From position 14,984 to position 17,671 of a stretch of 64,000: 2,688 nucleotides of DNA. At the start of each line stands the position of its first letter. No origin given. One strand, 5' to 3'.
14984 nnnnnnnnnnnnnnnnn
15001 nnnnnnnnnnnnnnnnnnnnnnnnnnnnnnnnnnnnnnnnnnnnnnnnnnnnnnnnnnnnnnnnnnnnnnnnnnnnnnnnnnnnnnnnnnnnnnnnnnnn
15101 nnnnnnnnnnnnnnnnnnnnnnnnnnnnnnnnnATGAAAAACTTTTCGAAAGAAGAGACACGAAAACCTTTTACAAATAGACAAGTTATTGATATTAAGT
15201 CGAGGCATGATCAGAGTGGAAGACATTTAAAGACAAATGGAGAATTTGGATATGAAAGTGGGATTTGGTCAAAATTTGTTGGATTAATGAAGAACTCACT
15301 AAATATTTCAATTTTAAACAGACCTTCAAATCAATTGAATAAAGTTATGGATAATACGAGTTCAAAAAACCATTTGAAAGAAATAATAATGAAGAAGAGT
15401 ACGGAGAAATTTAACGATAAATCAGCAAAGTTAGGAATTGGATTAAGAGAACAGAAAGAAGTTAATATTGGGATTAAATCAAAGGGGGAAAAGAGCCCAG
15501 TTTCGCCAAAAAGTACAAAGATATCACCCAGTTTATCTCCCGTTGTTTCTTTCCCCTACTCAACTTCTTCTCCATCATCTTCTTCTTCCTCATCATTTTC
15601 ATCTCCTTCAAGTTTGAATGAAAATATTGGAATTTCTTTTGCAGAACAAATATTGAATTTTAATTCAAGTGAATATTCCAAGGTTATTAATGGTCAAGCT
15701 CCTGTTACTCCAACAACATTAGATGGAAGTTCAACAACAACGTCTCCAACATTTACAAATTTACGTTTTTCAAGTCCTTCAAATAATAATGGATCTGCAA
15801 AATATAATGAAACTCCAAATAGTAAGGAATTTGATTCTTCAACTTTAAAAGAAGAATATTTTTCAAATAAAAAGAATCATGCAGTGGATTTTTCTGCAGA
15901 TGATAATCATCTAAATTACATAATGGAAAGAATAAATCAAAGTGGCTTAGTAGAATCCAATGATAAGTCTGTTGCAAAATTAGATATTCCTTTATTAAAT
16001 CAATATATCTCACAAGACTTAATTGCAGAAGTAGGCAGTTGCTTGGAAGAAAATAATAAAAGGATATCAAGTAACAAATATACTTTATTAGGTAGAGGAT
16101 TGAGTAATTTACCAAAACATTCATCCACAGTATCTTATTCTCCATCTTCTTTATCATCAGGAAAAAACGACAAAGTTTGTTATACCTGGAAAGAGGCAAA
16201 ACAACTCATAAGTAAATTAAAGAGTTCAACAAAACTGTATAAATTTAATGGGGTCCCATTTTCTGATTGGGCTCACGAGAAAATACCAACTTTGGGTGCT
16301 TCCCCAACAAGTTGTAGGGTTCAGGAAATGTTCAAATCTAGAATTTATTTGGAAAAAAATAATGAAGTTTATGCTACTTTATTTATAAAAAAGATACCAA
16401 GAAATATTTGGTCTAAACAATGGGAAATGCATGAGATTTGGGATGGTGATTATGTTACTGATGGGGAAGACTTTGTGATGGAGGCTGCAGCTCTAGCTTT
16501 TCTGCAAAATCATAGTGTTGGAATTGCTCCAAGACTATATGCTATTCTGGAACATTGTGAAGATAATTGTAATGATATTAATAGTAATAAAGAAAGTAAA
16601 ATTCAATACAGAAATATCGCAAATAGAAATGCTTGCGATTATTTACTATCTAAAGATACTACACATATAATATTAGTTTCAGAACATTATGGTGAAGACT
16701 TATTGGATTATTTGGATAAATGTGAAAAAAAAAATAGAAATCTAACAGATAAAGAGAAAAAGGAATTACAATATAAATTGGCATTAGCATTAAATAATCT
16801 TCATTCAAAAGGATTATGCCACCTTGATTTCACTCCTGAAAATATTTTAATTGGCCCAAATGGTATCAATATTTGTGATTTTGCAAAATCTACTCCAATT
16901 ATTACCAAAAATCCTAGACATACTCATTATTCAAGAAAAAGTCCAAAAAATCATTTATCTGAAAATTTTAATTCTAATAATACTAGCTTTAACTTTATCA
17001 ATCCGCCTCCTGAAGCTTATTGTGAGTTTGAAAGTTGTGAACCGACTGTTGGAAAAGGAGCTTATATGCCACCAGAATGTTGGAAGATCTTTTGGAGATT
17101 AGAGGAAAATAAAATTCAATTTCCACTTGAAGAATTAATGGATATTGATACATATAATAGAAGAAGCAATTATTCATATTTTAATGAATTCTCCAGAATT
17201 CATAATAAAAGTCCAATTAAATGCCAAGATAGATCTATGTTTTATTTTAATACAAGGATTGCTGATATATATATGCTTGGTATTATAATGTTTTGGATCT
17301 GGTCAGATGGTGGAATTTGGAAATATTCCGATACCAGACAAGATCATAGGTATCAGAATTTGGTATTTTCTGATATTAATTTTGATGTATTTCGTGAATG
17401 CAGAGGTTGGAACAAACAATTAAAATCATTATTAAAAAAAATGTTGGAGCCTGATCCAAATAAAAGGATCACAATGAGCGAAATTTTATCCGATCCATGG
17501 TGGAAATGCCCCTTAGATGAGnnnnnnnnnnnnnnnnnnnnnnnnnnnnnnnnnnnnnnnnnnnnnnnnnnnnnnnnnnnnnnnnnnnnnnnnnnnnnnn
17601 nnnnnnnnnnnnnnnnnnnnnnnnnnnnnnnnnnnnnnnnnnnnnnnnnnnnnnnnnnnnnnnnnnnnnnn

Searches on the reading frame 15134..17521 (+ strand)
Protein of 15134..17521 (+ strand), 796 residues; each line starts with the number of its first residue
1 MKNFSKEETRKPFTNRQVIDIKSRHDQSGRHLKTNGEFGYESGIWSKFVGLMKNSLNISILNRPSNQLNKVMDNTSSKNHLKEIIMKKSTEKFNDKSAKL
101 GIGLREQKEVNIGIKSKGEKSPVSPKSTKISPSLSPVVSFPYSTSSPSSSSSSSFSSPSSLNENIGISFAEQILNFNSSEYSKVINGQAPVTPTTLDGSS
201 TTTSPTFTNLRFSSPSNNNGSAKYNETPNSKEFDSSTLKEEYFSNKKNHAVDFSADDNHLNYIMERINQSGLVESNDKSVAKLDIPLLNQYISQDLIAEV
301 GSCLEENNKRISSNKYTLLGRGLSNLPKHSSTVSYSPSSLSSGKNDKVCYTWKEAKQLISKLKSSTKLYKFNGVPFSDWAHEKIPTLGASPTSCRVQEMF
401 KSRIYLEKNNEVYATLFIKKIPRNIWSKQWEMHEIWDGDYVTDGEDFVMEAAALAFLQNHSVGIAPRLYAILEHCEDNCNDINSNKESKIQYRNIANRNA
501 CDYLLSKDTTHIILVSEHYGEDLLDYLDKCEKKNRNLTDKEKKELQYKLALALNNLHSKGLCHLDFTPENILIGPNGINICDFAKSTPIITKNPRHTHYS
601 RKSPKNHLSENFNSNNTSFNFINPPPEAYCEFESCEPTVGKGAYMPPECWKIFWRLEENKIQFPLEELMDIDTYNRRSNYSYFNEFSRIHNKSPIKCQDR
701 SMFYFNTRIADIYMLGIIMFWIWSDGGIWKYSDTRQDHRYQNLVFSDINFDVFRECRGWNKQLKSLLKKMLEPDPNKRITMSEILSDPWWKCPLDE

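Call 3: search_protein_families(library=pfam, proteins=[window:15134-17521:+], max_evalue=1)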
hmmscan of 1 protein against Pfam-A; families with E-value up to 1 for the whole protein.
window:15134-17521:+ (796 aa): 5 families
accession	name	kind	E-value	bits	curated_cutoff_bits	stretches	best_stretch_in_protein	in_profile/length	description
PF00069.31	Pkinase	-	3.7e-18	66.3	31.7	2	507-593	68-152/263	Protein kinase domain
PF07714.23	PK_Tyr_Ser-Thr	-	2.9e-10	40.3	23.1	2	507-604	72-167/258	Protein tyrosine and serine/threonine kinase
PF14531.12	Kinase-like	-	0.00014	21.6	25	2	710-778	232-289/289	Kinase-like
PF06293.20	Kdo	-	0.001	19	21.3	1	527-592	105-175/207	Lipopolysaccharide kinase (Kdo/WaaP) family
PF01636.29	APH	-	0.094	12.9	23.2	1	535-578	137-188/239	Phosphotransferase enzyme family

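Call 4: search_solved_structures(query=window:15134-17521:+, max_evalue=0.01, show_alignments=3)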
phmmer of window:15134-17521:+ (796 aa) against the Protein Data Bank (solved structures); distinct sequences matched with E-value up to 0.01: 446 (the best 60 are shown).
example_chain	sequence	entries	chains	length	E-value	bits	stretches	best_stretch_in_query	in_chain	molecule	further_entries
9emy_A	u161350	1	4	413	1.1e-61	212.3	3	348-598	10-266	non-specific serine/threonine protein kinase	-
4d28_A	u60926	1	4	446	1.6e-09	39.8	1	502-586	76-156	CBL-INTERACTING SERINE/THREONINE-PROTEIN KINASE 24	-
3h4j_B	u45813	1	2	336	5.5e-09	38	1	506-589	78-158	SNF1-like protein kinase ssp2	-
4czt_A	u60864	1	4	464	5.5e-09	38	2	522-587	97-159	CBL-INTERACTING SERINE/THREONINE-PROTEIN KINASE 23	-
4czu_A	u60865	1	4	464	6.2e-09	37.8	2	522-586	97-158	CBL-INTERACTING SERINE/THREONINE-PROTEIN KINASE 23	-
3is5_A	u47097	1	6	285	2.9e-08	35.6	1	710-791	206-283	Calcium-dependent protein kinase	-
4ynz_A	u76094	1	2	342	1.1e-07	33.7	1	510-586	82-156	Serine/threonine-protein kinase BRSK2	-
4yom_B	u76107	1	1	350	1.2e-07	33.6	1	510-586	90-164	Serine/threonine-protein kinase BRSK2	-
5ig1_A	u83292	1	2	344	1.7e-07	33.1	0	506-594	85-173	CAMK/CAMK2 protein kinase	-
3gu8_A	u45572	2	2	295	2.6e-07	32.5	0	681-791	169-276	Death-associated protein kinase 1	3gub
2y4p_A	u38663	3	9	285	3.6e-07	32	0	681-791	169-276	DEATH-ASSOCIATED PROTEIN KINASE 1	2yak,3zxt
3mn3_A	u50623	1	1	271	3.8e-07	31.9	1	501-588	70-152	Carbon catabolite-derepressing protein kinase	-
5aut_A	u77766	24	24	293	3.9e-07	31.9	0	681-791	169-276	Death-associated protein kinase 1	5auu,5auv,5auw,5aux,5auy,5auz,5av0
1p4f_A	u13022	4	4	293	4e-07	31.9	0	681-791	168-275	Death-associated protein kinase 1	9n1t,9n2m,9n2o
2fh9_A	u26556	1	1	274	4e-07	31.9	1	501-588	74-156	Snf1 kinase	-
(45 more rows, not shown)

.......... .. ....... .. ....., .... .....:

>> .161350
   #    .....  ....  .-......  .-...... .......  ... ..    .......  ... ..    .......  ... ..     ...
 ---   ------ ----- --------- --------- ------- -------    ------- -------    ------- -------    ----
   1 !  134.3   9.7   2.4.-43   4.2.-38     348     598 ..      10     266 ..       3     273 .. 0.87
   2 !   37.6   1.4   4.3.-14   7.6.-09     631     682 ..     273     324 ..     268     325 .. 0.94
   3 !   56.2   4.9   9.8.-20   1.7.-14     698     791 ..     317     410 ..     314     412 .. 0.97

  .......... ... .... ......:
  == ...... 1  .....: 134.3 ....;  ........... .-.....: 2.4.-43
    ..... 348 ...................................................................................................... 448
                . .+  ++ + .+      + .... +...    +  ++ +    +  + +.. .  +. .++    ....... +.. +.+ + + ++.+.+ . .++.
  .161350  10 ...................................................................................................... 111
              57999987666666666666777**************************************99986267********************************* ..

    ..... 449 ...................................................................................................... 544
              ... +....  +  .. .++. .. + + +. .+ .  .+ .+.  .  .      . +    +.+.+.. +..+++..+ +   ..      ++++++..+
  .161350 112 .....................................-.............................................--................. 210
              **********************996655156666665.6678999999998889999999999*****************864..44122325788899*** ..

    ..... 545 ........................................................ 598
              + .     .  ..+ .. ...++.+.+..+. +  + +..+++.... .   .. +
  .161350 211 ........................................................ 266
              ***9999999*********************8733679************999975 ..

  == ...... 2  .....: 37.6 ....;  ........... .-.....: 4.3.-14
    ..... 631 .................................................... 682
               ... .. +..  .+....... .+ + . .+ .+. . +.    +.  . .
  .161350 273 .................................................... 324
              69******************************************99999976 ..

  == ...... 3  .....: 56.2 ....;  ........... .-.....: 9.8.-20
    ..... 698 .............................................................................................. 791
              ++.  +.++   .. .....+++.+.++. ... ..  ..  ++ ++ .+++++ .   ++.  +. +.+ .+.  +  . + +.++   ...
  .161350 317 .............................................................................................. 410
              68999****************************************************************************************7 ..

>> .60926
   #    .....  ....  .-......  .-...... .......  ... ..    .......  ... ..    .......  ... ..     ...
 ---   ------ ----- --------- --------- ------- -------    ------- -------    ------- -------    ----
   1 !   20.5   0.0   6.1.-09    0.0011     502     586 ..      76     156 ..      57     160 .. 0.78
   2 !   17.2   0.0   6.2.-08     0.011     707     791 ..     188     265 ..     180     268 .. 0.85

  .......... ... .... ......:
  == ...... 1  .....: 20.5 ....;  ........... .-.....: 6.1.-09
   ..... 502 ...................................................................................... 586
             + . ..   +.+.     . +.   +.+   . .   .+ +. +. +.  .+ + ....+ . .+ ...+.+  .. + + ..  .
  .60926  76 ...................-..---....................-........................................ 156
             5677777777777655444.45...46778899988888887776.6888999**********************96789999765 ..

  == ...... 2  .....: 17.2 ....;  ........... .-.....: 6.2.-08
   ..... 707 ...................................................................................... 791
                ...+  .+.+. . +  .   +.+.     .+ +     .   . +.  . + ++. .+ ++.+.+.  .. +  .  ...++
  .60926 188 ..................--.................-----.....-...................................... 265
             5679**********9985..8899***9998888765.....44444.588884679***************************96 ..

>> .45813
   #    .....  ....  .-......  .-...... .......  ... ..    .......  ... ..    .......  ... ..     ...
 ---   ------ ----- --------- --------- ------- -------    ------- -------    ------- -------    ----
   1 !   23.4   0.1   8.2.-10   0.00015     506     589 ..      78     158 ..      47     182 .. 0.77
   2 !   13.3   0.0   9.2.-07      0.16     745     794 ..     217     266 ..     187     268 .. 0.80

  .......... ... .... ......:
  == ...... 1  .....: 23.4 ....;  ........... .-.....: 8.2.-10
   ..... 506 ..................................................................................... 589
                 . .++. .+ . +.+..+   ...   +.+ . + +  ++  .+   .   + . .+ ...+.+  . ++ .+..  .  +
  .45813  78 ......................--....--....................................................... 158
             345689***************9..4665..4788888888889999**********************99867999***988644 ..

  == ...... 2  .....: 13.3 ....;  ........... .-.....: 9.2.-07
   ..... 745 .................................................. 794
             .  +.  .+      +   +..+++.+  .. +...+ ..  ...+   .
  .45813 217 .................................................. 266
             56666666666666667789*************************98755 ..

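Call 10: find_homologous_proteins(query=window:15134-17521:+)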
Query window:15134-17521:+ (796 aa): 14 proteins with E <= 0.001 among 8000 candidates.
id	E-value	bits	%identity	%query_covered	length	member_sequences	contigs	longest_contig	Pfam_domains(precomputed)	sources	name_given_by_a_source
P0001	0.0e+0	1795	98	100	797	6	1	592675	PF07714.24,PF00069.32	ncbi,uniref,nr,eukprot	ncbi:Serine/threonine protein kinase [Cryptosporidium hominis]|uniref:non-specific serine/threonine 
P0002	0.0e+0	1587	86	100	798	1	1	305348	PF07714.24,PF00069.32,PF14531.13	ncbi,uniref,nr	ncbi:Ser Thr kinase [Cryptosporidium sp. chipmunk genotype I]|uniref:Ser Thr kinase n=1 Tax=Cryptosp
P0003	0.0e+0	1544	84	100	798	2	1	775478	PF07714.24,PF00069.32,PF14531.13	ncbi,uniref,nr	ncbi:protein kinase [Cryptosporidium ubiquitum]|uniref:non-specific serine/threonine protein kinase 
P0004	0.0e+0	1426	79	99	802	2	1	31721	PF07714.24,PF00069.32,PF14531.13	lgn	-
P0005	0.0e+0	1403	78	100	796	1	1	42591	PF07714.24,PF00069.32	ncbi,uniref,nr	ncbi:Ser/Thr protein kinase [Cryptosporidium canis]|uniref:non-specific serine/threonine protein kin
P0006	0.0e+0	1085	63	100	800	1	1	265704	PF07714.24,PF00069.32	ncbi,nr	ncbi:Serine/threonine protein kinase [Cryptosporidium felis]|nr:Serine/threonine protein kinase [Cry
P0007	3.6e-284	963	59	99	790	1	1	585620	PF07714.24,PF00069.32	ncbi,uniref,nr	ncbi:Ser Thr kinase [Cryptosporidium bovis]|uniref:Ser Thr kinase n=1 Tax=Cryptosporidium bovis TaxI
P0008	6.1e-282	956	59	99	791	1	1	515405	PF07714.24,PF00069.32,PF14531.13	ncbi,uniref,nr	ncbi:Ser/Thr protein kinase [Cryptosporidium ryanae]|uniref:Ser/Thr protein kinase n=1 Tax=Cryptospo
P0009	1.2e-281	955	58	99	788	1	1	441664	PF07714.24,PF00069.32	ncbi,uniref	ncbi:Ser Thr kinase [Cryptosporidium xiaoi]|uniref:non-specific serine/threonine protein kinase n=1 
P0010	1.6e-184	634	46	97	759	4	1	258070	PF07714.24,PF00069.32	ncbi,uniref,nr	ncbi:hypothetical protein cand_033530 [Cryptosporidium andersoni]|uniref:non-specific serine/threoni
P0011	5.4e-118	413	45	55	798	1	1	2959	PF00069.32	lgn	-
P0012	4.1e-114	401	44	55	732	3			PF00069.32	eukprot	eukprot:GHVN01097139.1.p1 GENE.GHVN01097139.1~~GHVN01097139.1.p1 ORF type:complete len:733 (+),score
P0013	4.8e-110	387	41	59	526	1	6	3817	PF00069.32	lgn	-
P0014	1.7e-108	382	42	58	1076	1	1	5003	PF07714.24,PF00069.32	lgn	-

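Call 13: list_cluster_members(proteins=[window:15134-17521:+])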
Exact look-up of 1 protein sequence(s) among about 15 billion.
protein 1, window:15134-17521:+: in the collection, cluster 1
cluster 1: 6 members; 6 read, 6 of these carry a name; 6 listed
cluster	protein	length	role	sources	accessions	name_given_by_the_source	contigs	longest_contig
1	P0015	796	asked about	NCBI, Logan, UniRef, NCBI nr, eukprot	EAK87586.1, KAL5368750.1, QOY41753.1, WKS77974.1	Ser/Thr protein kinase [Cryptosporidium parvum Iowa II] | non-specific serine/threonine protein kinase n=2 Tax=Cryptosporidium parvum TaxID=5807 ... | QOY41753.1 hypothetical protein CPATCC_002348 [Cryptosporidium parvum]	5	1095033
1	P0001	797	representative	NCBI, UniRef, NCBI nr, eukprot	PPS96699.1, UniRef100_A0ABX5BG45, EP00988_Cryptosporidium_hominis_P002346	Serine/threonine protein kinase [Cryptosporidium hominis] | non-specific serine/threonine protein kinase n=1 Tax=Cryptosporidium hominis TaxID=237895 ... | PPS96699.1 Serine/threonine protein kinase [Cryptosporidium hominis]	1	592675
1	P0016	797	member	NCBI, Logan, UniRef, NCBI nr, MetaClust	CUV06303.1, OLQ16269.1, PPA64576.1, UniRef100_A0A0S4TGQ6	unnamed protein product [Cryptosporidium hominis] | non-specific serine/threonine protein kinase n=1 Tax=Cryptosporidium hominis TaxID=237895 ... | hypothetical protein ChTU502y2012_374g0160 [Cryptosporidium hominis]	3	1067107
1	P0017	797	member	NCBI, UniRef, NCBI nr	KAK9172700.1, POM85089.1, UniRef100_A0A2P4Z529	Protein kinase domain protein [Cryptosporidium meleagridis] | non-specific serine/threonine protein kinase n=1 Tax=Cryptosporidium meleagridis ...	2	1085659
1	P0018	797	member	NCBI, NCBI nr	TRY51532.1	Serine/threonine protein kinase [Cryptosporidium tyzzeri]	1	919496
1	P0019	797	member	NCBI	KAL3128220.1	Thr protein kinase [Cryptosporidium hominis]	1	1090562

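Call 51: find_encoding_contigs(protein=window:15134-17521:+, flank=3000, max_places=3)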
Protein window:15134-17521:+ (796 aa): 24 contigs read that carry it; 1 place shown.
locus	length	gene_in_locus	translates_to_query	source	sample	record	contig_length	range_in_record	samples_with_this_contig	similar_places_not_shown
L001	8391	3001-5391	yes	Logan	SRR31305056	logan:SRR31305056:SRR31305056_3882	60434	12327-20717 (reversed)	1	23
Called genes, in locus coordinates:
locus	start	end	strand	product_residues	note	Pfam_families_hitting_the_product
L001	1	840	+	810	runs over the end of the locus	PF20434:BD-FAE, PF00326:Peptidase_S9, PF00561:Abhydrolase_1 (faint), PF01738:DLH (faint), PF12146:Hydrolase_4 (faint), PF08840:BAAT_C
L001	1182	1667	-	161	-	-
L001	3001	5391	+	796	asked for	PF00069:Pkinase, PF07714:PK_Tyr_Ser-Thr (weak), PF00069:Pkinase (weak)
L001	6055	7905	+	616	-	PF03485:Arg_tRNA_synt_N, PF00750:tRNA-synt_1d, PF05746:DALR_1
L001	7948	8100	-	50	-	-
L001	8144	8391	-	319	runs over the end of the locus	-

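Call 67: predict_structure(alignment_id=A1)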
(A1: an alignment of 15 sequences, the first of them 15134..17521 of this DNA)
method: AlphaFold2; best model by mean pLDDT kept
length: 796 residues; sequences in the alignment: 15
mean_pLDDT: 48.4   pTM: 0.48
mean pLDDT of the five models: 48.4, 48.0, 47.8, 46.2, 43.7
residues with pLDDT >= 90: 37; 70-90: 169; 50-70: 109; < 50: 481
segments of 3 or more residues with pLDDT < 50: 1-346, 387-396, 439-444, 478-502, 509-511, 584-643, 663-683, 731-733
pLDDT, mean of each block of 10 residues (from residue 1): 26 27 28 29 42 39 29 32 34 30 28 28 26 25 27 27 30 35 27 25 24 24 25 28 27 35 41 26 24 24 25 27 27 25 45 78 85 86 57 50 74 78 77 62 60 77 75 60 33 32 48 55 76 83 91 81 68 73 46 31 30 29 32 35 59 68 45 42 55 58 71 88 67 52 69 82 93 88 94 73
secondary structure, 60 per line:
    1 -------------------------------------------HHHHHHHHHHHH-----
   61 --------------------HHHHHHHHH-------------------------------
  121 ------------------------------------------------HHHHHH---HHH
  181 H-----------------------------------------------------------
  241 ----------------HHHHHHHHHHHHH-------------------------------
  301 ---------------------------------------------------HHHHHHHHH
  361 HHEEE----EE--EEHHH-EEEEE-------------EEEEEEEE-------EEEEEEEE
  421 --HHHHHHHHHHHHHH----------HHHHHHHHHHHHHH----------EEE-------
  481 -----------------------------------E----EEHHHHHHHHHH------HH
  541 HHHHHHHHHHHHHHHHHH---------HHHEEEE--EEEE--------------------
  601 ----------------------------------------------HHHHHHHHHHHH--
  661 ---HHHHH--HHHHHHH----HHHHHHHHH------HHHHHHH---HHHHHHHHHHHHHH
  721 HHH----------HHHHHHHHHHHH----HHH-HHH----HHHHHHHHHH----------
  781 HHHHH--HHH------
elements in order (helices of 4 or more, strands of 3 or more residues): H44-55 H81-89 H169-174 H178-181 H257-269 H352-362 E363-365 E380-384 E398-405 E413-420 H423-436 H447-460 E471-473 H523-532 H539-558 E571-574 E577-580 H647-658 H664-668 H671-677 H682-690 H697-703 H707-723 H734-745 H761-770 H781-785
